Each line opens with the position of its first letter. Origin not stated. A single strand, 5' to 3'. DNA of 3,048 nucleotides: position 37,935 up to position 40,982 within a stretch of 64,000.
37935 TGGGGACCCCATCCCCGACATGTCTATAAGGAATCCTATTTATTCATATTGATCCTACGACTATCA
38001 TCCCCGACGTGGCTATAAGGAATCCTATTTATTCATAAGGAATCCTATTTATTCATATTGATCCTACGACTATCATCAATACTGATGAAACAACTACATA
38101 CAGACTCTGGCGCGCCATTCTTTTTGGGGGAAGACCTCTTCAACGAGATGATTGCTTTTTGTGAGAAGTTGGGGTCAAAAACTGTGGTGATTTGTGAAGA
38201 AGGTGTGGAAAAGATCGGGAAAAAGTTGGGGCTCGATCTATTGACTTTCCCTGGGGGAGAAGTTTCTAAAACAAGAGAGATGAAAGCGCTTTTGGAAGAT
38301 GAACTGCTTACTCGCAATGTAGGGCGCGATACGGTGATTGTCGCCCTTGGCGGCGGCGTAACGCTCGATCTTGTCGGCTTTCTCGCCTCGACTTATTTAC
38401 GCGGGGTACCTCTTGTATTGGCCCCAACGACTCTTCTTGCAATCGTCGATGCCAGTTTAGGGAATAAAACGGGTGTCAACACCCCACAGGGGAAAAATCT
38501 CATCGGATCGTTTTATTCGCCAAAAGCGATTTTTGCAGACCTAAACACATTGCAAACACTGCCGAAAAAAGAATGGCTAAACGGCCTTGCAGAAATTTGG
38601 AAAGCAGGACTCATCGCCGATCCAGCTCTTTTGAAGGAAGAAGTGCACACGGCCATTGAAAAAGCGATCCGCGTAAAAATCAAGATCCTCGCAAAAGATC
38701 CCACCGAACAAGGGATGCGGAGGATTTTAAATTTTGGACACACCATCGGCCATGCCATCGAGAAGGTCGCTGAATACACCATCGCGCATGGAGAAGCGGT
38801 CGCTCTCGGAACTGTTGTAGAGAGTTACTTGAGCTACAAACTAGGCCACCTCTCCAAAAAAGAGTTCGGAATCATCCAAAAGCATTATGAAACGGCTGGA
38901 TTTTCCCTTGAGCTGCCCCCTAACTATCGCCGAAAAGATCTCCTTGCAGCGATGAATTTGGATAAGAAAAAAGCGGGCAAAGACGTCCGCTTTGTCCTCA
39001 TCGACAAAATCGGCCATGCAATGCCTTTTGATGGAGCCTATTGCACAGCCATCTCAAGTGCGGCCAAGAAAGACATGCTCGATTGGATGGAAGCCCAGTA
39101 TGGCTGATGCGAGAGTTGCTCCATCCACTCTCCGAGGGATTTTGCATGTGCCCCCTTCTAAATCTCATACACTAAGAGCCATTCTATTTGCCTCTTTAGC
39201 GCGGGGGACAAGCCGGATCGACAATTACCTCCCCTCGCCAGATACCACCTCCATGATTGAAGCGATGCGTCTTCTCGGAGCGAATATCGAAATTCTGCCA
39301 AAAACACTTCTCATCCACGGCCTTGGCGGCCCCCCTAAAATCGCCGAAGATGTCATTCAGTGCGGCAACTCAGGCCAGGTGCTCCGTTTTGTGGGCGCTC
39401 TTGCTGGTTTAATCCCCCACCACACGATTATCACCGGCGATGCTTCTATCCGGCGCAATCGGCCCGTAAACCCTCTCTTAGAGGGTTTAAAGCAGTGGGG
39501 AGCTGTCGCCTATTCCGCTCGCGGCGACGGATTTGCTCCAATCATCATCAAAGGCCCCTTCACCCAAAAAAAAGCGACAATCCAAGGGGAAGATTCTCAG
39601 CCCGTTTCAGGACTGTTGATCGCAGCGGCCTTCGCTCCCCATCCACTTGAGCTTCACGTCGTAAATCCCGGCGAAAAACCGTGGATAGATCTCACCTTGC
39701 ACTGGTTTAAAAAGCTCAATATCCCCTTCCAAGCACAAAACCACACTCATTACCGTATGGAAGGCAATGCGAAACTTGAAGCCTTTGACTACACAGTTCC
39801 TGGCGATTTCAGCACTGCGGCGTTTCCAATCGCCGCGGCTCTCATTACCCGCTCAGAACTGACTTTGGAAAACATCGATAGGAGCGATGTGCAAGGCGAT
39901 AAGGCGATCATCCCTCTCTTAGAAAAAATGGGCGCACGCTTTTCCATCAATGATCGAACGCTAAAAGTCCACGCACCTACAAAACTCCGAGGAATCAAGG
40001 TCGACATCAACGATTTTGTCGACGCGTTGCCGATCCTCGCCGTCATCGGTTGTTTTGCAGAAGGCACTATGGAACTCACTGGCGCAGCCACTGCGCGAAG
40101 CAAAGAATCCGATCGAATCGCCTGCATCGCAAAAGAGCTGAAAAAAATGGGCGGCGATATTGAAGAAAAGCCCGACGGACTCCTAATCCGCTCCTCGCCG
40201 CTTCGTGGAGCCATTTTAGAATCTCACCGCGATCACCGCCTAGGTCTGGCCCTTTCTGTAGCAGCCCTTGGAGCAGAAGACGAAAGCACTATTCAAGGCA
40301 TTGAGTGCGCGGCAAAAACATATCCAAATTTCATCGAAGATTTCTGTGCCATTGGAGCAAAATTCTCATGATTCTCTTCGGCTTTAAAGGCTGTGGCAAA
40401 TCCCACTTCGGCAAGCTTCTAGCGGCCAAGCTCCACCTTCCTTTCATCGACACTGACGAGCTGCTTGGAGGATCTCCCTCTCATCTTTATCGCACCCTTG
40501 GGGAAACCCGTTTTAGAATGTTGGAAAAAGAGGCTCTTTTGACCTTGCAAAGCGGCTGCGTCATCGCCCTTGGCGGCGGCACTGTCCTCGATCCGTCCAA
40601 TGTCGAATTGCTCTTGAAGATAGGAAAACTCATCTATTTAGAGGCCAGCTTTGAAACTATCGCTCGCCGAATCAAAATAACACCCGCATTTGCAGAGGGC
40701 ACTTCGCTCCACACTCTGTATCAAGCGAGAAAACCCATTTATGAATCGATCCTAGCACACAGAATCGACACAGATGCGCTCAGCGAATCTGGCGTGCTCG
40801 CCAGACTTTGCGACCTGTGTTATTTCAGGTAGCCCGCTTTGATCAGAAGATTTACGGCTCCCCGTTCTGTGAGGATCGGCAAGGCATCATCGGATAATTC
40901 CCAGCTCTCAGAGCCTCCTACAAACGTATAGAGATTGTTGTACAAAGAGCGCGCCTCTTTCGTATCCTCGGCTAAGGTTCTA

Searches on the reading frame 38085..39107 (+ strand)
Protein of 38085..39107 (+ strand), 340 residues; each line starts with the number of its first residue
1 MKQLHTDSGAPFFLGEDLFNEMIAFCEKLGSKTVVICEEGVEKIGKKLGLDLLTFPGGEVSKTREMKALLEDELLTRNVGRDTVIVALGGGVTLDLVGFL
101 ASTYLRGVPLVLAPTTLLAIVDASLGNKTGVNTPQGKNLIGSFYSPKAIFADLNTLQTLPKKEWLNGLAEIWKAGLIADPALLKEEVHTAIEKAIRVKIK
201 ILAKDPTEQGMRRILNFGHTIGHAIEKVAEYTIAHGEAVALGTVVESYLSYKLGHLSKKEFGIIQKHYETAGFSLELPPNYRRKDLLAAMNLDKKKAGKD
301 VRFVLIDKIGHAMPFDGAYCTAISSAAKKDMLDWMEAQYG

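Call 10: search_protein_families(library=pfam, proteins=[window:38085-39107:+])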
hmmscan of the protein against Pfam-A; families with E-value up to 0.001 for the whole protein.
window:38085-39107:+ (340 aa): 2 families
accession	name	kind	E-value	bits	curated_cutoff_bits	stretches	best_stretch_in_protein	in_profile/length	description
PF01761.26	DHQ_synthase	-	1.3e-40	138.1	24.2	1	54-164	3-113/115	3-dehydroquinate synthase N-terminal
PF24621.2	DHQS_C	-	3.2e-32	111.9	27.6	1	167-296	1-144/144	3-dehydroquinate synthase C-terminal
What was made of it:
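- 38085..39107 (+): aroB (3-dehydroquinate synthase, 340 aa), followed by aroA and aroK. Pfam DHQ_synthase and DHQS_C (call 10).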

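Call 11: find_encoding_contigs(protein=window:38085-39107:+, flank=6000, max_places=10)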
Protein window:38085-39107:+ (340 aa): 3 contigs read that carry it; 2 places shown.
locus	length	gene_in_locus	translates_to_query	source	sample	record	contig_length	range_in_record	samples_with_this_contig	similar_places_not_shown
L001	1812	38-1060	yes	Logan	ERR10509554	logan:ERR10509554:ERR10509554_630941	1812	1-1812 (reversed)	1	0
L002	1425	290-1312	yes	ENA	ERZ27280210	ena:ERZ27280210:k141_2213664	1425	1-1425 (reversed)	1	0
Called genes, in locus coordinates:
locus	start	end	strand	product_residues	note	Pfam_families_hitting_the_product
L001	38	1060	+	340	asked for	PF01761:DHQ_synthase, PF24621:DHQS_C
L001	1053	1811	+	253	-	?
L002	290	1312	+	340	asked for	PF01761:DHQ_synthase, PF24621:DHQS_C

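Call 16: find_related_loci(query=window:38085-39107:+, collection=genome_contigs, flank=6000)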
Query window:38085-39107:+ (340 aa) in genome_contigs; peptide patterns used: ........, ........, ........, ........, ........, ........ (x = any residue, [..] = any of these).
319 stretches matched a pattern; 3 encode a relative of the query (tblastn E <= 1e-3); 3 distinct loci.
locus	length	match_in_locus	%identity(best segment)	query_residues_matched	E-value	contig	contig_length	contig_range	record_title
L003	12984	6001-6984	38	6-310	2e-62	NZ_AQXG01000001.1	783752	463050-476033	Gracilimonas tropica DSM 19535 B151DRAFT_scaffold_0.1_C, whole genome shotgun sequence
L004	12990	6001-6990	40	6-315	2e-62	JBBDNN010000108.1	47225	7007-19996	MAG: Balneolaceae bacterium isolate LejiaB_40_15 Lejia_B_918_length_47225_cov_9, whole genome shotgun sequence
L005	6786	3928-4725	34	6-260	3e-48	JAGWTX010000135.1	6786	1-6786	MAG: Bacteroidota bacterium isolate REEB383 contig-150_12904, whole genome shotgun sequence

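Call 17: find_homologous_proteins(query=window:38085-39107:+, max_evalue=1e-20)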
Query window:38085-39107:+ (340 aa): 7984 proteins with E <= 1e-20 among 8000 candidates; the best 120 are listed.
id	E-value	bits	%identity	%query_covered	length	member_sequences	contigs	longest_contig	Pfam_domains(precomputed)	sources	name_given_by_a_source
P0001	4.1e-222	754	100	100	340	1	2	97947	PF24621.3,PF01761.27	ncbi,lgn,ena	-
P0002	1.4e-140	486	65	99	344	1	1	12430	PF24621.3,PF01761.27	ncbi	-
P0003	4.8e-126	438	61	97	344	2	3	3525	PF13685.13,PF24621.3,PF01761.27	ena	-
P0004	1.7e-106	374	55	98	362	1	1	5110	PF13685.13,PF24621.3,PF01761.27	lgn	-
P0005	2.4e-106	374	53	99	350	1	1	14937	PF13685.13,PF24621.3,PF01761.27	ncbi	-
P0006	2.8e-106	373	54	97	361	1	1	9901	PF13685.13,PF24621.3,PF01761.27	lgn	-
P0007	1.1e-105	371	59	87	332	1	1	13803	PF13685.13,PF24621.3,PF01761.27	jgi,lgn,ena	-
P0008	1.3e-105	371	55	100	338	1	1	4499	PF24621.3,PF01761.27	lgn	-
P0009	9.2e-105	368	55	97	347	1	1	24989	PF13685.13,PF24621.3,PF01761.27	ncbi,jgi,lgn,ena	jgi:3-dehydroquinate synthase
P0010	2.6e-104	367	53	97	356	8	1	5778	PF13685.13,PF24621.3,PF00465.26,PF01761.27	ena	-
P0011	4.2e-104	366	53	96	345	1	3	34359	PF13685.13,PF24621.3,PF01761.27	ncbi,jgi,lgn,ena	jgi:3-dehydroquinate synthase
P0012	4.7e-104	366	53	99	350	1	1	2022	PF13685.13,PF24621.3,PF01761.27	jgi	jgi:3-dehydroquinate synthase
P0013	5.2e-104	366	56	90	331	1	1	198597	PF24621.3,PF01761.27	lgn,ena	-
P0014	7.5e-104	365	51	99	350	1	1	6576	PF24621.3,PF01761.27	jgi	jgi:3-dehydroquinate synthase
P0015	1.9e-103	364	53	99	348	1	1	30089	PF24621.3,PF01761.27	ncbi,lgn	-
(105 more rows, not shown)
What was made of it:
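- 38085..39107 (+): The exact protein is on record (calls 11, 17).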

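Call 18: find_encoding_contigs(protein=P0002, flank=8000, max_places=4)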
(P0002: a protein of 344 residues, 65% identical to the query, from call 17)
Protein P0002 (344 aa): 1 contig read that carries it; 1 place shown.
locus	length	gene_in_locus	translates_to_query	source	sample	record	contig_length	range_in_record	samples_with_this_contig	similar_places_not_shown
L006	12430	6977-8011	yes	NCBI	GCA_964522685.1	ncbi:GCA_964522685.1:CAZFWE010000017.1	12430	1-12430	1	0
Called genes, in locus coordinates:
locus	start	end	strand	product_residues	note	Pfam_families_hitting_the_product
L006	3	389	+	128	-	?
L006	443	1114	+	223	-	PF01865:PhoU_div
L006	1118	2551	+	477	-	PF01384:PHO4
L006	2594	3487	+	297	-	PF01514:YscJ_FliF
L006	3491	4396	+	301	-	-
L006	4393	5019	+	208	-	PF02108:FliH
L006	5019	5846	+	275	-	PF00813:FliP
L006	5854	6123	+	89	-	-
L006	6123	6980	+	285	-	PF01311:Bac_export_1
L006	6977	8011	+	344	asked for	PF01761:DHQ_synthase, PF24621:DHQS_C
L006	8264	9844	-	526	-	-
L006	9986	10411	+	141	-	PF11789:zf-Nse, PF04564:U-box, PF12678:zf-rbx1 (weak), PF13639:zf-RING_2 (weak), PF13923:zf-C3HC4_2 (weak)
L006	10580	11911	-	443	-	-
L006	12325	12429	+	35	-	?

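Call 19: find_encoding_contigs(protein=P0003, flank=8000, max_places=4)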
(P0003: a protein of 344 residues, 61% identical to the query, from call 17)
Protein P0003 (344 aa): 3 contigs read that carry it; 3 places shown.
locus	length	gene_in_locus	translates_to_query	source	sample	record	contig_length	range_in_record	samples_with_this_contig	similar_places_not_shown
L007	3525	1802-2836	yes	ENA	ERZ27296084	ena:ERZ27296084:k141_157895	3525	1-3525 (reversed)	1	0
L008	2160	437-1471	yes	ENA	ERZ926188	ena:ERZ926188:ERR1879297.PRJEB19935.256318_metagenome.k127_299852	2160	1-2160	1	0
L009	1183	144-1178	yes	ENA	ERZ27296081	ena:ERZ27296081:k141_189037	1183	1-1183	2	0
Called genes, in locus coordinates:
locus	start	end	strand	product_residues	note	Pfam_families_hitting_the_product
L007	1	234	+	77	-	?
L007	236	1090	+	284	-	PF01311:Bac_export_1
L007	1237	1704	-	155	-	-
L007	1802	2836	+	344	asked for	PF13685:Fe-ADH_2 (faint), PF01761:DHQ_synthase, PF24621:DHQS_C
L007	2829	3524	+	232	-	?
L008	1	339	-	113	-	?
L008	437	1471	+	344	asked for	PF13685:Fe-ADH_2 (faint), PF01761:DHQ_synthase, PF24621:DHQS_C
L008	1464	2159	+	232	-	?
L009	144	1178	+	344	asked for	PF13685:Fe-ADH_2 (faint), PF01761:DHQ_synthase, PF24621:DHQS_C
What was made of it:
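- The sctT-aroB adjacency is confirmed in two related genomes (calls 18, 19). L007 has a gap of almost the same length (711 bp) holding an ORF (call 19).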

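Call 20: list_cluster_members(proteins=[P0001, P0002])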
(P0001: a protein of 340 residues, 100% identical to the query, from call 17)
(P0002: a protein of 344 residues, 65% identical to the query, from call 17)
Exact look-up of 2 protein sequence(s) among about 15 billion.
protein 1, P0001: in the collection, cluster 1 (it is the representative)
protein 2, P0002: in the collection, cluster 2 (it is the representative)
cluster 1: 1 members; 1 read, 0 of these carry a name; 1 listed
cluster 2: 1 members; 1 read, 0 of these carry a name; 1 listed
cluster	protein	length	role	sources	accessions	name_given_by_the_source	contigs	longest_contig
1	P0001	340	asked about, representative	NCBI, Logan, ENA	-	-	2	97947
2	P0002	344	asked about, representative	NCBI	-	-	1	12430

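Call 37: find_encoding_contigs(protein=P0005, flank=5000, max_places=2)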
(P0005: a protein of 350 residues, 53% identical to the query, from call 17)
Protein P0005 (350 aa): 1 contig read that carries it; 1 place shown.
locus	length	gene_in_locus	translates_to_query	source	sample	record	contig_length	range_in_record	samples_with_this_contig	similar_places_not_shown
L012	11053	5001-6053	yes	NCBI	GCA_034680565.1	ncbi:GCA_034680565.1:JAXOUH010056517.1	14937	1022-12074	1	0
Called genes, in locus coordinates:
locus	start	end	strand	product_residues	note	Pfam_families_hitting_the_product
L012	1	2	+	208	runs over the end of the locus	PF02777:Sod_Fe_C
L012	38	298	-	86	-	-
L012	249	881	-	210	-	PF00583:Acetyltransf_1 (weak)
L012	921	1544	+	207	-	PF02525:Flavodoxin_2, PF03358:FMN_red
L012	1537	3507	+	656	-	PF00723:Glyco_hydro_15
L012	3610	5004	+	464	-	PF01487:DHquinase_I, PF08501:Shikimate_dh_N, PF01488:Shikimate_DH, PF02826:2-Hacid_dh_C (faint)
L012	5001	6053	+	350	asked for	PF13685:Fe-ADH_2 (weak), PF01761:DHQ_synthase, PF24621:DHQS_C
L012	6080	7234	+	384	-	PF00275:EPSP_synthase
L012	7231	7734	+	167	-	PF13207:AAA_17 (weak), PF13238:AAA_18, PF01202:SKI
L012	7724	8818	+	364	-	PF01264:Chorismate_synt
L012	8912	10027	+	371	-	-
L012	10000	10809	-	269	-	-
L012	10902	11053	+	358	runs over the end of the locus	PF02275:CBAH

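Call 38: find_encoding_contigs(protein=P0013, flank=5000, max_places=2)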
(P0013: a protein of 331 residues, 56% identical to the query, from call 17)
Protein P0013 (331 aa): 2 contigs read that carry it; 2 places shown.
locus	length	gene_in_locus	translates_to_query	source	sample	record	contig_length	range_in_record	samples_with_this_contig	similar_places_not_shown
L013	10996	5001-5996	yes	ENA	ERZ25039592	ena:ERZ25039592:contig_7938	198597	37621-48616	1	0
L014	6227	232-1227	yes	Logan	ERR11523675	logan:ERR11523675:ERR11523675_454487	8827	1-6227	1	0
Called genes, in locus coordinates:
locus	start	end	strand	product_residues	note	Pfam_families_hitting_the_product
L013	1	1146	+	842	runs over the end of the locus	PF13671:AAA_33, PF00149:Metallophos, PF16542:PNKP_ligase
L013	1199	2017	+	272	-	PF09296:NUDIX-like, PF09297:Zn_ribbon_NUD, PF00293:NUDIX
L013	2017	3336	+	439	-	PF01487:DHquinase_I, PF08501:Shikimate_dh_N, PF01488:Shikimate_DH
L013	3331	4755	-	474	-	PF01637:ATPase_2, PF13191:AAA_16 (weak), PF13401:AAA_22 (weak)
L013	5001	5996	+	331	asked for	PF01761:DHQ_synthase, PF24621:DHQS_C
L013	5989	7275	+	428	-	PF00275:EPSP_synthase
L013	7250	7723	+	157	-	PF01202:SKI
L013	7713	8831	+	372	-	PF01264:Chorismate_synt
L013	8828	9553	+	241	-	-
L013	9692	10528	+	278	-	-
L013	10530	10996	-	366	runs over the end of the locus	PF01753:zf-MYND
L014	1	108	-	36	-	?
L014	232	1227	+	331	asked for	PF01761:DHQ_synthase, PF24621:DHQS_C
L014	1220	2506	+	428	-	PF00275:EPSP_synthase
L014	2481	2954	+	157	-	PF01202:SKI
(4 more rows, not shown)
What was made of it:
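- More distant relatives have aroDE upstream of aroB instead of sctT (calls 37, 38).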

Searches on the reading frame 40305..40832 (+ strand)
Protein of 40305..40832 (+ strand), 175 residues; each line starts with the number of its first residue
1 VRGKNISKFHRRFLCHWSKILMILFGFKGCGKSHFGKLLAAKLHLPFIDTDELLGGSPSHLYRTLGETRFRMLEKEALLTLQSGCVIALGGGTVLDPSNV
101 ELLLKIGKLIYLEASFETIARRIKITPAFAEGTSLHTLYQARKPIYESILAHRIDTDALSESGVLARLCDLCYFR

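Call 10: search_protein_families(library=pfam, proteins=[window:40305-40832:+])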
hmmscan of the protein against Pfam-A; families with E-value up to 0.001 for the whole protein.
window:40305-40832:+ (175 aa): 1 family
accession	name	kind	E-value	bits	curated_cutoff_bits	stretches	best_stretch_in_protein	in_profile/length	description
PF01202.28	SKI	-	3.4e-28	99.2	22.1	1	29-168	2-154/159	Shikimate kinase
